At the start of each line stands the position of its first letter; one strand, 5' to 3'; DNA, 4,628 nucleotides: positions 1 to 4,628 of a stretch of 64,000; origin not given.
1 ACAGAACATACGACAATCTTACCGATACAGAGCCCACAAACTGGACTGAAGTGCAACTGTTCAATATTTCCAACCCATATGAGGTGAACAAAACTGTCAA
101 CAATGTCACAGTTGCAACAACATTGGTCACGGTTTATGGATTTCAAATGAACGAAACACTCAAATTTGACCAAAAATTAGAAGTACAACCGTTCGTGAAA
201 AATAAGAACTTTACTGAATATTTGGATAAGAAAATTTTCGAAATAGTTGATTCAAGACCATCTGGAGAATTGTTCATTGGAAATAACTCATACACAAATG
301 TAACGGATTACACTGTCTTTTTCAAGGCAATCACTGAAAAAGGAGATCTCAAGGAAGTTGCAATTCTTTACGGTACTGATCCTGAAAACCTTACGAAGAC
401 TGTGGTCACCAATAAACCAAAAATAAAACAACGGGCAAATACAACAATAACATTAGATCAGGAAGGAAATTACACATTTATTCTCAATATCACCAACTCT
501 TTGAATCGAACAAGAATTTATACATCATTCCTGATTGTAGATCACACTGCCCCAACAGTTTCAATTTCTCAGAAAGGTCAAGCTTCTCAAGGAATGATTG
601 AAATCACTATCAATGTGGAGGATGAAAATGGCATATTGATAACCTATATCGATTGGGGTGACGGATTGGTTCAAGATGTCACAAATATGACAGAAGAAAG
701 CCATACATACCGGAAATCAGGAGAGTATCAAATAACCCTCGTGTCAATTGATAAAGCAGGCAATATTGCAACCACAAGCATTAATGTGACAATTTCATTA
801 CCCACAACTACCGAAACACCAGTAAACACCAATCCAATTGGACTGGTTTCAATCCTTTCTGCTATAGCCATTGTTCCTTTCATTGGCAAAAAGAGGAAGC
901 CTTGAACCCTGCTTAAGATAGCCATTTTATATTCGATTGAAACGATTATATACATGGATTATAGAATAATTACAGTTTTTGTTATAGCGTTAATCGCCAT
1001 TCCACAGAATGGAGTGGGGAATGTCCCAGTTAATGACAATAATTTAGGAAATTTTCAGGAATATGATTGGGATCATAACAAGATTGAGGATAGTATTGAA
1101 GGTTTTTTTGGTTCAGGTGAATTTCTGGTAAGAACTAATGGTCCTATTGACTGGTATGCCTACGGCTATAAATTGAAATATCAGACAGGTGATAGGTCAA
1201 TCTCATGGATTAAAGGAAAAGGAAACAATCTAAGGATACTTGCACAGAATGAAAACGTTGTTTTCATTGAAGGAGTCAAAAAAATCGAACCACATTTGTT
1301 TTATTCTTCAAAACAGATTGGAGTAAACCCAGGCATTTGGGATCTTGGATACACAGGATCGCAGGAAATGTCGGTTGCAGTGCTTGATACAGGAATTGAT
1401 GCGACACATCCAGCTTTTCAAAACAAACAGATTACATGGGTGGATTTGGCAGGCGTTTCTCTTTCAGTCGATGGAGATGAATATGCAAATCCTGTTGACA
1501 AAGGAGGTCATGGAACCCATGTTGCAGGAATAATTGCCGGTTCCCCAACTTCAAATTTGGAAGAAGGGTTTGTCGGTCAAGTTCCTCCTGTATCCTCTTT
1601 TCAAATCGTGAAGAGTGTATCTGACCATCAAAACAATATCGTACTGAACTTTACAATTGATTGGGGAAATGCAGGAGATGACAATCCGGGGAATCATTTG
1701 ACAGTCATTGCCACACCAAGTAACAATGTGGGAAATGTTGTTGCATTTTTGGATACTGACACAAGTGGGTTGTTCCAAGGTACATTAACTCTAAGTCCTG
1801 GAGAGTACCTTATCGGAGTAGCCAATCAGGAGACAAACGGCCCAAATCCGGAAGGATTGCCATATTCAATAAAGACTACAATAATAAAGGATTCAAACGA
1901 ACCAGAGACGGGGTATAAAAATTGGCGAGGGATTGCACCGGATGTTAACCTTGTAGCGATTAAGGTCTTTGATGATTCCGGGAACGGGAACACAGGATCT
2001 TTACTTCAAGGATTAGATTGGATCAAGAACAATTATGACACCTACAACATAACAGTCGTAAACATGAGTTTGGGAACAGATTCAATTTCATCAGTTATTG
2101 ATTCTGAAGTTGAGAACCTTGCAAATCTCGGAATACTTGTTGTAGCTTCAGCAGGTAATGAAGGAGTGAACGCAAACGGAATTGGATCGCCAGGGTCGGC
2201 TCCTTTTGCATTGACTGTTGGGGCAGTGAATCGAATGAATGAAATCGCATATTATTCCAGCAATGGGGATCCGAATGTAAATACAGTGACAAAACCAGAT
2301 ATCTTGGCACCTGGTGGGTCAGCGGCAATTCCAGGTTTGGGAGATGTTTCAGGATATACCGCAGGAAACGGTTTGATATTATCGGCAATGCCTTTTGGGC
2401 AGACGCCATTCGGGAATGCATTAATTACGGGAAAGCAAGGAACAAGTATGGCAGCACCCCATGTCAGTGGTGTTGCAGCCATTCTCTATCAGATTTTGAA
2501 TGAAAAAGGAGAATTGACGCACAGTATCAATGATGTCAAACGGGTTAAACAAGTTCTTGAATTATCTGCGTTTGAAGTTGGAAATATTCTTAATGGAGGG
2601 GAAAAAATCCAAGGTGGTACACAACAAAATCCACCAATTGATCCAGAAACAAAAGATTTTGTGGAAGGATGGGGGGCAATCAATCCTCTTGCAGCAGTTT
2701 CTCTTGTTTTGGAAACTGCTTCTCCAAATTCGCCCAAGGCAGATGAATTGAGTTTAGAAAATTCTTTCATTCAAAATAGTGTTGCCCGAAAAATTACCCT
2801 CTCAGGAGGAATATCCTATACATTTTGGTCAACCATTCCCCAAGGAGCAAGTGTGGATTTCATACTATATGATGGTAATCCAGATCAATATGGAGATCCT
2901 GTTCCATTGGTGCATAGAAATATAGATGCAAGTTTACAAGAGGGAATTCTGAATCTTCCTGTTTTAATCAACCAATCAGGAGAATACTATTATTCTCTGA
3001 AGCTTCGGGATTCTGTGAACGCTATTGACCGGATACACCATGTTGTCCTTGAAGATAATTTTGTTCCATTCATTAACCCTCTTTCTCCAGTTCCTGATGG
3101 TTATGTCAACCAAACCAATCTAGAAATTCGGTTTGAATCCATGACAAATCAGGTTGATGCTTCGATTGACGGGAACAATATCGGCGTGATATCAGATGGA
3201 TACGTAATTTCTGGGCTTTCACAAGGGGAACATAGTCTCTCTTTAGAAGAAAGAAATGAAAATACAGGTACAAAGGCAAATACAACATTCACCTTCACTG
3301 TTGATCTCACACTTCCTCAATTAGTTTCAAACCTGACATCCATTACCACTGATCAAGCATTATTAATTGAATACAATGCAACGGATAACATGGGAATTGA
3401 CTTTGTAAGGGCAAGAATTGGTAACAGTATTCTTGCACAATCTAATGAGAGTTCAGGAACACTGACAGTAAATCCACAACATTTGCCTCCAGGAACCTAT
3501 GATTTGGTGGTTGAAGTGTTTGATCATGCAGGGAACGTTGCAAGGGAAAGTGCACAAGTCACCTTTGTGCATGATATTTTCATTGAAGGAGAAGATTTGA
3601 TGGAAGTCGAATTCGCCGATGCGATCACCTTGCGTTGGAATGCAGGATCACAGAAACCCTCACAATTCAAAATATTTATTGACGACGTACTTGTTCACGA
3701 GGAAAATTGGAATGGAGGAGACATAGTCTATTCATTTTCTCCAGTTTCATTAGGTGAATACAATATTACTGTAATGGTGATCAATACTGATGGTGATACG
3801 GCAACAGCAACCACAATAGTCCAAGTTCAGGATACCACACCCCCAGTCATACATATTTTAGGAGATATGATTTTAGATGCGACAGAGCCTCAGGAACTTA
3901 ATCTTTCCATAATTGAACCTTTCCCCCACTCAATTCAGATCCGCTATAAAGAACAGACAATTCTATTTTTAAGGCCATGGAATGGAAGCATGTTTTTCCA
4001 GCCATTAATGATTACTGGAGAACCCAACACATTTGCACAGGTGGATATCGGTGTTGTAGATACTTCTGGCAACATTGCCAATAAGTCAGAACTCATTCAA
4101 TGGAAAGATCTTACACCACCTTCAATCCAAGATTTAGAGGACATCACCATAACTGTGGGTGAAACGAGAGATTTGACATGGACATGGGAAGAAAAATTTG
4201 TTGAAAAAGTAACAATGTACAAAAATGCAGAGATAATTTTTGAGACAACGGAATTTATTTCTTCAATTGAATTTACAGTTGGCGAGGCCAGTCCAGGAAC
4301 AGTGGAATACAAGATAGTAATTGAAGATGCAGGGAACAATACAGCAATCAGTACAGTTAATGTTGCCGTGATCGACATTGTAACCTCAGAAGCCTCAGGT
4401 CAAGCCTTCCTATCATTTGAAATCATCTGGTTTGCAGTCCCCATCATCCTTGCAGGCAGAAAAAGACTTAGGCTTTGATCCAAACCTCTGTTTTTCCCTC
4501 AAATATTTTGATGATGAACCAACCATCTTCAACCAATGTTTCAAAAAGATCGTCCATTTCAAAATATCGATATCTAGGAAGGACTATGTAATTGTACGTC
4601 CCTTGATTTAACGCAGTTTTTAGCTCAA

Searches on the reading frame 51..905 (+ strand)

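Call 37: search_protein_families(library=pfam, proteins=[window:51-905:+], max_evalue=0.00001)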
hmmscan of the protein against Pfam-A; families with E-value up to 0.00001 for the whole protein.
window:51-905:+ (284 aa): 2 families
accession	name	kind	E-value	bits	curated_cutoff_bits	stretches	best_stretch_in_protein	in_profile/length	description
PF00801.26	PKD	-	3.3e-08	33.9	23.5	1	170-242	4-75/80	PKD domain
PF18911.6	PKD_4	-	3.8e-08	33.7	27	1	167-247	3-84/85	PKD domain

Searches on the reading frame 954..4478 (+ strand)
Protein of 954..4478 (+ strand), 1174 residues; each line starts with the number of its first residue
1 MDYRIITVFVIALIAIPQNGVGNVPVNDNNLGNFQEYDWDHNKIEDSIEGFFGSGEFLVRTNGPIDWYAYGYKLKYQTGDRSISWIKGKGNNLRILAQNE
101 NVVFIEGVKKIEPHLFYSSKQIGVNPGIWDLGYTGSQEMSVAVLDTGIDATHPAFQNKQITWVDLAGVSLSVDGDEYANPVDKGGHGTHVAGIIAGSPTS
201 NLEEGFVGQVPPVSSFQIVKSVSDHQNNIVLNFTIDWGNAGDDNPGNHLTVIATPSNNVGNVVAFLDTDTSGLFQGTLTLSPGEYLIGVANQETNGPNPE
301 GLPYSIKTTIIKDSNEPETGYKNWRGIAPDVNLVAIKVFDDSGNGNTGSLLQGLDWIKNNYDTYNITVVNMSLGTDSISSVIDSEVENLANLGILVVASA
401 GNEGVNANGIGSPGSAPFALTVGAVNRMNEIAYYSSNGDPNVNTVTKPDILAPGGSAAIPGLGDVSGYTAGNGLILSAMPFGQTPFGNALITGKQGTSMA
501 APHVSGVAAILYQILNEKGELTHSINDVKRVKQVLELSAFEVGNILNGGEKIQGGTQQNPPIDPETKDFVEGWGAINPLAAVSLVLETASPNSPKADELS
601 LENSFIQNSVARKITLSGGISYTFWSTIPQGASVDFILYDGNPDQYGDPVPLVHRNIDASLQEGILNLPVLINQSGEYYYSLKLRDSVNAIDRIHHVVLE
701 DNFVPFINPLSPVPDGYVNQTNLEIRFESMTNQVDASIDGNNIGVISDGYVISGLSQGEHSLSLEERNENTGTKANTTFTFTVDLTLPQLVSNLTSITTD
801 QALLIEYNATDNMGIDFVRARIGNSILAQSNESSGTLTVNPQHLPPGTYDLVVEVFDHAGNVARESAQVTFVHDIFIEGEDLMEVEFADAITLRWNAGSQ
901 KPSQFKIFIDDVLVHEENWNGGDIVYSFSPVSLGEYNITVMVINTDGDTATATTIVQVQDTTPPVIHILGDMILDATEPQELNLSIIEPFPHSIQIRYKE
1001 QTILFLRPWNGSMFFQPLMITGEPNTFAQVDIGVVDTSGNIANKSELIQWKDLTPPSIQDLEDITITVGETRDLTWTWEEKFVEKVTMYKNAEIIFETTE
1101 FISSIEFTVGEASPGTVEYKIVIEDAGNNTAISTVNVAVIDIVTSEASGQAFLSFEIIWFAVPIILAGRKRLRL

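Call 37: search_protein_families(library=pfam, proteins=[window:954-4478:+], max_evalue=0.00001)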
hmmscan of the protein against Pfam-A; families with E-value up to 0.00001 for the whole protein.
window:954-4478:+ (1174 aa): 2 families
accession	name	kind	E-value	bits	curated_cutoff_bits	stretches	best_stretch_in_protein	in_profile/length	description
PF00082.27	Peptidase_S8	-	2.8e-46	158.5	21.8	2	320-551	73-274/288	Subtilase family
PF16967.11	TcfC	-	2.1e-06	27.7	29.4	0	901-954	11-64/68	E-set like domain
